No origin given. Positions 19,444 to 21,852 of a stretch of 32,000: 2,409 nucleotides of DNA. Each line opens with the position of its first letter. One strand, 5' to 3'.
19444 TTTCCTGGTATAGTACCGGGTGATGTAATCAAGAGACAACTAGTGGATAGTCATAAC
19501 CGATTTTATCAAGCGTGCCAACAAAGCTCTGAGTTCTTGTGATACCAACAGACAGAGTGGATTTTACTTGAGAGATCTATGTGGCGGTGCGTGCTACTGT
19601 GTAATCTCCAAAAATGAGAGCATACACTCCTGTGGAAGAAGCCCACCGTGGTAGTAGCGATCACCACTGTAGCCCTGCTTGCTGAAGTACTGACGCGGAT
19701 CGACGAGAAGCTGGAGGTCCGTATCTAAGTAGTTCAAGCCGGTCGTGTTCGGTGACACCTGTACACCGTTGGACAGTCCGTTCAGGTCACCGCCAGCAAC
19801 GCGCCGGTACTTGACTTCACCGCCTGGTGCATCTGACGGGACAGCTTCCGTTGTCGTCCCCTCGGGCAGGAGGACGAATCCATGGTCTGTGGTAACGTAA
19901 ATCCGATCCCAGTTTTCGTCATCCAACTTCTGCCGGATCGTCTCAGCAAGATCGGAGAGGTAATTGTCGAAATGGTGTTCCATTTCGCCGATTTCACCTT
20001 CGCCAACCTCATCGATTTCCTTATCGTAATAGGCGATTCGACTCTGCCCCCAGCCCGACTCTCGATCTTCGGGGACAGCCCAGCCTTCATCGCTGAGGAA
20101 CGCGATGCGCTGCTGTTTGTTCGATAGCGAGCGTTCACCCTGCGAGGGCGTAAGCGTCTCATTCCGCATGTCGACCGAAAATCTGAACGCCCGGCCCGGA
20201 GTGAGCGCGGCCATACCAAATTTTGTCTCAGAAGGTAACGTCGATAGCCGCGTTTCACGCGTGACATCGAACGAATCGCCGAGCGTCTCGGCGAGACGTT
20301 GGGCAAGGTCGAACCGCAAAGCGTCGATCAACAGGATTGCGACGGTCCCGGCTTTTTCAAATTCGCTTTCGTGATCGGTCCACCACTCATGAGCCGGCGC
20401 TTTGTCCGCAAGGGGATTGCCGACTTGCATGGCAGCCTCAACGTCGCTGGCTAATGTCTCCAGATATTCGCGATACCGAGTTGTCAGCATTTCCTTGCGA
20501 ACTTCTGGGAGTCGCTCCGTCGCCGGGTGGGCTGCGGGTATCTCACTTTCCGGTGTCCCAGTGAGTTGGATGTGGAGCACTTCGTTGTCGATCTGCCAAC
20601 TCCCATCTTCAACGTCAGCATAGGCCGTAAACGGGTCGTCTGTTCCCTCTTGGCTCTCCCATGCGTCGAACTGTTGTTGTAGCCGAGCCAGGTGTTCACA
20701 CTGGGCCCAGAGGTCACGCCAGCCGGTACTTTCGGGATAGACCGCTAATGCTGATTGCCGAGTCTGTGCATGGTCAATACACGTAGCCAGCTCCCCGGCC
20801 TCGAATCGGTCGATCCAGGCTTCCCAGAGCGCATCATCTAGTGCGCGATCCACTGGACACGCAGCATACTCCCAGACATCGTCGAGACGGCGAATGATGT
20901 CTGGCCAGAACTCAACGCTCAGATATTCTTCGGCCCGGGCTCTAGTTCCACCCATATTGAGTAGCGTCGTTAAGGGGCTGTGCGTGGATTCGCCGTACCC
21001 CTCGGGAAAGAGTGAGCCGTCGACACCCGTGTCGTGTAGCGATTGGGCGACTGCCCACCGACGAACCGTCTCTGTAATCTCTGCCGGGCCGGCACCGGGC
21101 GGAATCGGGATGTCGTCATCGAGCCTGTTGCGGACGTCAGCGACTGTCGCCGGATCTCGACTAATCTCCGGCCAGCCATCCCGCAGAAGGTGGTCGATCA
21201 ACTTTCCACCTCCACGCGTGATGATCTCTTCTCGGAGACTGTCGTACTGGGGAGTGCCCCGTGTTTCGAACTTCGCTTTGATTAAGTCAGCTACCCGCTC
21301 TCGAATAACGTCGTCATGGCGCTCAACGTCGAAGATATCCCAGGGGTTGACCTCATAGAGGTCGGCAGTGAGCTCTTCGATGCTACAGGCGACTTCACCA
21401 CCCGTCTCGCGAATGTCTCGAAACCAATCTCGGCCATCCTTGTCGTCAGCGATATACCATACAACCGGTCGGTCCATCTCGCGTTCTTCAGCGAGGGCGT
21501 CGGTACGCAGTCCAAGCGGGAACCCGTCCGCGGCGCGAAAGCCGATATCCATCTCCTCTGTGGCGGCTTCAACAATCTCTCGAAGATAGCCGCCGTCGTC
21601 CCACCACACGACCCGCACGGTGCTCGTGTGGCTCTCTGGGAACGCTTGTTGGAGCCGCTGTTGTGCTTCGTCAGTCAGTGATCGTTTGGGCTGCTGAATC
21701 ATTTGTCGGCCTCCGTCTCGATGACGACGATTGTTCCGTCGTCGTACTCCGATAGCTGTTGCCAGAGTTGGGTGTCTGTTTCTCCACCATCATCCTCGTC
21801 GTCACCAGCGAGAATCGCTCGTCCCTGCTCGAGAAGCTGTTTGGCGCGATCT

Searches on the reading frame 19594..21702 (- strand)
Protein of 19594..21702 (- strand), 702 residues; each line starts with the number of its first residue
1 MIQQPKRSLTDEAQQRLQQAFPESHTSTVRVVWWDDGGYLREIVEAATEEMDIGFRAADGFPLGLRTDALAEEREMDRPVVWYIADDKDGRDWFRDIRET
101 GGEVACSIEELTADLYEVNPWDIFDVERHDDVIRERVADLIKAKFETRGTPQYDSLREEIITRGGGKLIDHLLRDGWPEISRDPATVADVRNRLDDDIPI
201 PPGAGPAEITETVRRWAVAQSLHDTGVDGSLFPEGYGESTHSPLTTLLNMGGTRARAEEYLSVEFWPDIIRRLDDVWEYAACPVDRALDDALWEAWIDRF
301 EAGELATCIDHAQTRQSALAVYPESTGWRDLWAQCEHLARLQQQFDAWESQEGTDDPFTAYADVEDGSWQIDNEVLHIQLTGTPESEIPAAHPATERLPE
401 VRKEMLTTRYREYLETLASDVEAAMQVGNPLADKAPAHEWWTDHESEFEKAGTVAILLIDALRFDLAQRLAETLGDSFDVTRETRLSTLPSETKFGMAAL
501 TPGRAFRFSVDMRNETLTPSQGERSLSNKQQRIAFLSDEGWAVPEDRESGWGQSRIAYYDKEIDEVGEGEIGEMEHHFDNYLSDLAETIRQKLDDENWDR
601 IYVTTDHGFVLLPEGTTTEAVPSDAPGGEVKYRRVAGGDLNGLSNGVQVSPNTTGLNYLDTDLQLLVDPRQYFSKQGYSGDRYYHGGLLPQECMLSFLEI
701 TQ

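Call 32: search_protein_families(library=pfam, proteins=[window:19594-21702:-], max_evalue=0.001)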
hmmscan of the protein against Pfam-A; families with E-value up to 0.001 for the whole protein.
window:19594-21702:- (702 aa): 1 family
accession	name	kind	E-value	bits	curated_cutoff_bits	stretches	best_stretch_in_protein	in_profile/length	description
PF08665.17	PglZ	-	1.8e-14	54.6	25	1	454-610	3-173/179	PglZ domain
